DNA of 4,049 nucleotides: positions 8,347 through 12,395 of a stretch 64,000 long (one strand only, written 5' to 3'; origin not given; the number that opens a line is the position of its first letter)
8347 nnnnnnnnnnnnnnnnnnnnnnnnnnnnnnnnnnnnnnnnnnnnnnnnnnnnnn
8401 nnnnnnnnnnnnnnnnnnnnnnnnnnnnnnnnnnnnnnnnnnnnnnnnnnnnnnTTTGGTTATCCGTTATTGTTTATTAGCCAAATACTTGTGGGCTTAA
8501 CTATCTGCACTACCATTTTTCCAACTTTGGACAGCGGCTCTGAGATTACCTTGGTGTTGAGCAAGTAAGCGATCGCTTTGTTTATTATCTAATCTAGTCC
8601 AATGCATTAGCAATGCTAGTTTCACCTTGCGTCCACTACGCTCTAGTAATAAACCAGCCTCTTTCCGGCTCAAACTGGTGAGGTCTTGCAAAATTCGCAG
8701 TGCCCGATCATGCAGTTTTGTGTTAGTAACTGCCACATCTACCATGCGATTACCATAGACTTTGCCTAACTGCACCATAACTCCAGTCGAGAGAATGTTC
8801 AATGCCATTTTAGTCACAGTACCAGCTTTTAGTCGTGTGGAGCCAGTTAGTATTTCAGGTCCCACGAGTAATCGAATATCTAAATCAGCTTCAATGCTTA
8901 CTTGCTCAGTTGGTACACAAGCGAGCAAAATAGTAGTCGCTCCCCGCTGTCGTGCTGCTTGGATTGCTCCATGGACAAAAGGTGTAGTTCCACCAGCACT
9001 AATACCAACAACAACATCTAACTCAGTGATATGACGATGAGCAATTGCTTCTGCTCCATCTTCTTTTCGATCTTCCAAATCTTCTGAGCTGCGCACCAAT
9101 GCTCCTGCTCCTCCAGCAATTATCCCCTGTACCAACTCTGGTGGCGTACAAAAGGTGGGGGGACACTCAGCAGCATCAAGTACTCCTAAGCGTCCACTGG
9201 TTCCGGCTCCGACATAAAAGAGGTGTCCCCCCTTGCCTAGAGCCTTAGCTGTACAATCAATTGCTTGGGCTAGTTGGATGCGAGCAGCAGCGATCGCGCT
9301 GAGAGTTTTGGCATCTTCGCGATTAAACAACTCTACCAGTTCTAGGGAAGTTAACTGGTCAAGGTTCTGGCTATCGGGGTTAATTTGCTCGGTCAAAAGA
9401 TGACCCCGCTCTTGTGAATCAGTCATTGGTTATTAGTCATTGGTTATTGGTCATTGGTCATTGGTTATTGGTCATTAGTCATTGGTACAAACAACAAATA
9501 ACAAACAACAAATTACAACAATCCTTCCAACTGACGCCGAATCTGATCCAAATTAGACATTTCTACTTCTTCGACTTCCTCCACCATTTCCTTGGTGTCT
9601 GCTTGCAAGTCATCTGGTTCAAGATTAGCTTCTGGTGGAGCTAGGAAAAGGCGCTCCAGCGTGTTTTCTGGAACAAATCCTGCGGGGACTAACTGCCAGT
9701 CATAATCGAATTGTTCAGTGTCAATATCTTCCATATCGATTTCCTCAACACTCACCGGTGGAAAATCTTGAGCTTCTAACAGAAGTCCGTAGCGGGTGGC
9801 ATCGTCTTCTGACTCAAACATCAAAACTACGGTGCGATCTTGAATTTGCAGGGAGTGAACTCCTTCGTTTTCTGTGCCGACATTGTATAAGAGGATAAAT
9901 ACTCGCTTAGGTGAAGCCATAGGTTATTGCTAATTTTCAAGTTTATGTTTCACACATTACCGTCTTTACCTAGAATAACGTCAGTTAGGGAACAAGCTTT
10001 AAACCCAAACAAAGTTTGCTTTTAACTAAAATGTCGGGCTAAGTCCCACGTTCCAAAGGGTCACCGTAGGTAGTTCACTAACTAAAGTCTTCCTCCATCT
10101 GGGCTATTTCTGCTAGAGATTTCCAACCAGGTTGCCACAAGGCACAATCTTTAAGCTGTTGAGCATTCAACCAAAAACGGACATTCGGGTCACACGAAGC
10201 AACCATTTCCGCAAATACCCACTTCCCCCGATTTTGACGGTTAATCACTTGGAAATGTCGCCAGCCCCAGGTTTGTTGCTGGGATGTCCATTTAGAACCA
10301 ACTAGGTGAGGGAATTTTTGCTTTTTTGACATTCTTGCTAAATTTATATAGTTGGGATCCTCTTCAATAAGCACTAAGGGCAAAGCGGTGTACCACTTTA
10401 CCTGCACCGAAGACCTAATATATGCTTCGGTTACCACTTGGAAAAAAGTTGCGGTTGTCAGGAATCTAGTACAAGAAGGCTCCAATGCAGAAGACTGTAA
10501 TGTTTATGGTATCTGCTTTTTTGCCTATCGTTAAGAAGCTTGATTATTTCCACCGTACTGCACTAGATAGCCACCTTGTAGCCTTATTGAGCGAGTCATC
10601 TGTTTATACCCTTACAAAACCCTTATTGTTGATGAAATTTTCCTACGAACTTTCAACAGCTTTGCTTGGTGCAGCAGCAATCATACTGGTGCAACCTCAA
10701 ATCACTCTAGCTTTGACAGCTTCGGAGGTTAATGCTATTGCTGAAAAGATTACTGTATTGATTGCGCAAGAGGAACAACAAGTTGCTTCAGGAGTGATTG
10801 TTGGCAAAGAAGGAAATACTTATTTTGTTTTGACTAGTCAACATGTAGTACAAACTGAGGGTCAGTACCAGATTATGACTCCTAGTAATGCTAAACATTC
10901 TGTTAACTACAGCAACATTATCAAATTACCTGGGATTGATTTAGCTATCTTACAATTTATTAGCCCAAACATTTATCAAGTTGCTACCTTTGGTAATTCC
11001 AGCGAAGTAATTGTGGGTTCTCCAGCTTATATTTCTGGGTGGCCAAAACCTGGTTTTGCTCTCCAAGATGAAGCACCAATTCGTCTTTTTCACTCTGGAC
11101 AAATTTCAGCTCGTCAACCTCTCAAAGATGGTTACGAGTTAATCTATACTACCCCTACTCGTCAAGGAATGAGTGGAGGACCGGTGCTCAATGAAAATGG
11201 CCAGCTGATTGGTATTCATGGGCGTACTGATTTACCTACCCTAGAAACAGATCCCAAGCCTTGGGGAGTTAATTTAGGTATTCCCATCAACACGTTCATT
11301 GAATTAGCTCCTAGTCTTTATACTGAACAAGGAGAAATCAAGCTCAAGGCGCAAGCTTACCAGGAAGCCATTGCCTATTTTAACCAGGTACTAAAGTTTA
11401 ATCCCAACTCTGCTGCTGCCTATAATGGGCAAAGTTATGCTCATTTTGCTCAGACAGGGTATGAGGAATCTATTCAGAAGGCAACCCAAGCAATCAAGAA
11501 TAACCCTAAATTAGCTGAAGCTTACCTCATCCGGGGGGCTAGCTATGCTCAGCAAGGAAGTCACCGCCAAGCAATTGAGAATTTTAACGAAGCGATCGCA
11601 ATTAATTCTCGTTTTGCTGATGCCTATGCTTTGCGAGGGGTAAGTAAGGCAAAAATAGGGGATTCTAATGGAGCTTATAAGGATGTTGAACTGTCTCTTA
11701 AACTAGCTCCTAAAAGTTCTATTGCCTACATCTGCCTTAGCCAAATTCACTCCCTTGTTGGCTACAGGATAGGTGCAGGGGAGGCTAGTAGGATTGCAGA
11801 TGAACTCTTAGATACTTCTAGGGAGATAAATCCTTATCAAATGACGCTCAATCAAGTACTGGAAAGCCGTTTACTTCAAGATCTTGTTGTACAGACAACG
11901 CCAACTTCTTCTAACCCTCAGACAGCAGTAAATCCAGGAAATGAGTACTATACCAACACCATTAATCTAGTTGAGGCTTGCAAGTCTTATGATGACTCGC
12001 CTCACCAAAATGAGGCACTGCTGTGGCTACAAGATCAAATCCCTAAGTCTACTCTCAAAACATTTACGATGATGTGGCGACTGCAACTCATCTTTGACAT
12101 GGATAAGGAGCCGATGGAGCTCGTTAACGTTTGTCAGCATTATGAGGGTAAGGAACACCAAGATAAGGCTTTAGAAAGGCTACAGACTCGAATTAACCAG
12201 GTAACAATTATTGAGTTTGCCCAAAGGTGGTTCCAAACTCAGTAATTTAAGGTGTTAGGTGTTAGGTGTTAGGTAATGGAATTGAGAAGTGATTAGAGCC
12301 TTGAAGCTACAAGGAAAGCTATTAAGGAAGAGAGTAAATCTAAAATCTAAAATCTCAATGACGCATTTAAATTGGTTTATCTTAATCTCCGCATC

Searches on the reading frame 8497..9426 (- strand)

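Call 110: search_protein_families(library=pfam, proteins=[window:8497-9426:-], max_evalue=0.0001)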
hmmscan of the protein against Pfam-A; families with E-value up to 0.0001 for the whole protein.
window:8497-9426:- (309 aa): 5 families
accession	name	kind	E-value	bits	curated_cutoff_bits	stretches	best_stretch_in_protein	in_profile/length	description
PF22645.1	GKRP_SIS_N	-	3.4e-17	62.6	27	1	52-157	2-111/113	Glucokinase regulatory protein N-terminal SIS domain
PF20741.3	GKRP-like_C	-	3.5e-08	34.3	27.7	1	226-262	2-38/100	C-terminal lid domain of glucokinase regulatory protein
PF01380.27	SIS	-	4e-08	33.6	25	1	130-209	45-125/131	SIS domain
PF13580.11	SIS_2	-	5.8e-08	33.3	27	1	40-166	8-134/138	SIS domain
PF22198.1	GKRP_SIS_2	-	1.9e-06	28.2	27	1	52-116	7-71/191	Glucokinase regulatory protein, second SIS domain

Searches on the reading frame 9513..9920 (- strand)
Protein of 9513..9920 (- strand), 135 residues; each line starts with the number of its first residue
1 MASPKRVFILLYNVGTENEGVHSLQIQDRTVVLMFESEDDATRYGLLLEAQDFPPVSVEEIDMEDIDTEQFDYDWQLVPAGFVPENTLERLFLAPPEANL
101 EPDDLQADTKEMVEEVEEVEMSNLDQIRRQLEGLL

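Call 110: search_protein_families(library=pfam, proteins=[window:9513-9920:-], max_evalue=0.0001)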
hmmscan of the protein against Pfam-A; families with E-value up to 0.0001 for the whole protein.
window:9513-9920:- (135 aa): 1 family
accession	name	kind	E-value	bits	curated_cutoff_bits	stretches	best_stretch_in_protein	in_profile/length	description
PF11360.13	DUF3110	-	1.6e-29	102.4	20.2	1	7-97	1-84/84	Protein of unknown function (DUF3110)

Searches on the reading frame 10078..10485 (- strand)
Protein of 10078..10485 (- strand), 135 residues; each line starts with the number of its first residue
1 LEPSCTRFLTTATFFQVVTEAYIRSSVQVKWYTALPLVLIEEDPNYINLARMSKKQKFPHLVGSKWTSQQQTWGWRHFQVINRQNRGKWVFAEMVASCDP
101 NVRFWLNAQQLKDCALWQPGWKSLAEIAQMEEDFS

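Call 110: search_protein_families(library=pfam, proteins=[window:10078-10485:-], max_evalue=0.0001)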
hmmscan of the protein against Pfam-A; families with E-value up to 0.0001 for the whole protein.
window:10078-10485:- (135 aa): 1 family
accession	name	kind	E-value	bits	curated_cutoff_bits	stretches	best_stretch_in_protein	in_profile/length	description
PF09493.15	DUF2389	-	5.4e-26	91.4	25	1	64-122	1-61/61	Tryptophan-rich protein (DUF2389)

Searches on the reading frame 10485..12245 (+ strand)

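Call 3: search_protein_families(library=pfam, proteins=[window:10485-12245:+], max_evalue=0.1)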
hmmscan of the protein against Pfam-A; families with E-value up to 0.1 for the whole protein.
window:10485-12245:+ (586 aa): 22 families
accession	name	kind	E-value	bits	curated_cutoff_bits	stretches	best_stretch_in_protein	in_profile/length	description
PF13365.12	Trypsin_2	-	1.4e-21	78.2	27.6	1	101-244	1-144/144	Trypsin-like peptidase domain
PF00515.34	TPR_1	-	1.6e-13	50.2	27.8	2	344-376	1-33/34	Tetratricopeptide repeat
PF07719.23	TPR_2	-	4.1e-13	48.8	27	2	344-375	1-32/34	Tetratricopeptide repeat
PF13414.12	TPR_11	-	3.6e-12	46.2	26.8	3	352-392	2-42/42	TPR repeat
PF13432.12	TPR_16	-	4.2e-09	37.1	32.7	2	318-373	5-60/65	Tetratricopeptide repeat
PF13431.12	TPR_17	-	6.8e-09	35.8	24.4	1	334-365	3-34/34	Tetratricopeptide repeat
PF13181.12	TPR_8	-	3e-08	33.6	25.7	2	344-375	1-32/34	Tetratricopeptide repeat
PF00089.32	Trypsin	-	3.2e-07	30.8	20.6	1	90-245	15-195/220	Trypsin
PF13424.12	TPR_12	-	1.5e-06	28.8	30.1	1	310-373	10-74/77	Tetratricopeptide repeat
PF13428.12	TPR_14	-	2.3e-06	28.2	23.5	0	345-383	2-40/44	Tetratricopeptide repeat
PF13174.12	TPR_6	-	0.00021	22.2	26.3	0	282-309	6-33/33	Tetratricopeptide repeat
PF14559.12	TPR_19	-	0.00031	21.4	25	1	287-338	2-53/68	Tetratricopeptide repeat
PF13371.12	TPR_9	-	0.0006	20.2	35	0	352-419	3-70/73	Tetratricopeptide repeat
PF25062.1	ARM_TT21_N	-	0.00087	19.5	40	1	290-393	41-150/222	Tetratricopeptide repeat protein 21 N-terminal ARM repeat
PF00949.27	Peptidase_S7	-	0.0023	18.2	20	1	114-252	31-120/131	Peptidase S7, Flavivirus NS3 serine protease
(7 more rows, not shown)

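Call 52: search_protein_families(library=padloc, proteins=[window:10485-12245:+], max_evalue=0.001)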
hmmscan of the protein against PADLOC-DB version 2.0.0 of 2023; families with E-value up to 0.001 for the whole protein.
window:10485-12245:+ (586 aa): 4 families
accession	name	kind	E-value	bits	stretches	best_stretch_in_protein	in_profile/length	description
PDLC02960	RT-Protease_XI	-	5.2e-13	46.8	1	76-248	325-486/506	single gene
PDLC02959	RT-Protease_XI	-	2.5e-12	44.5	1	78-252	329-490/510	single gene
PDLC03855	LmuA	-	2.3e-10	38.4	1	86-246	7-168/425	-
PDLC00169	HamA1|HamA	-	0.0001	18.9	1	113-244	37-169/483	DUF1837 domain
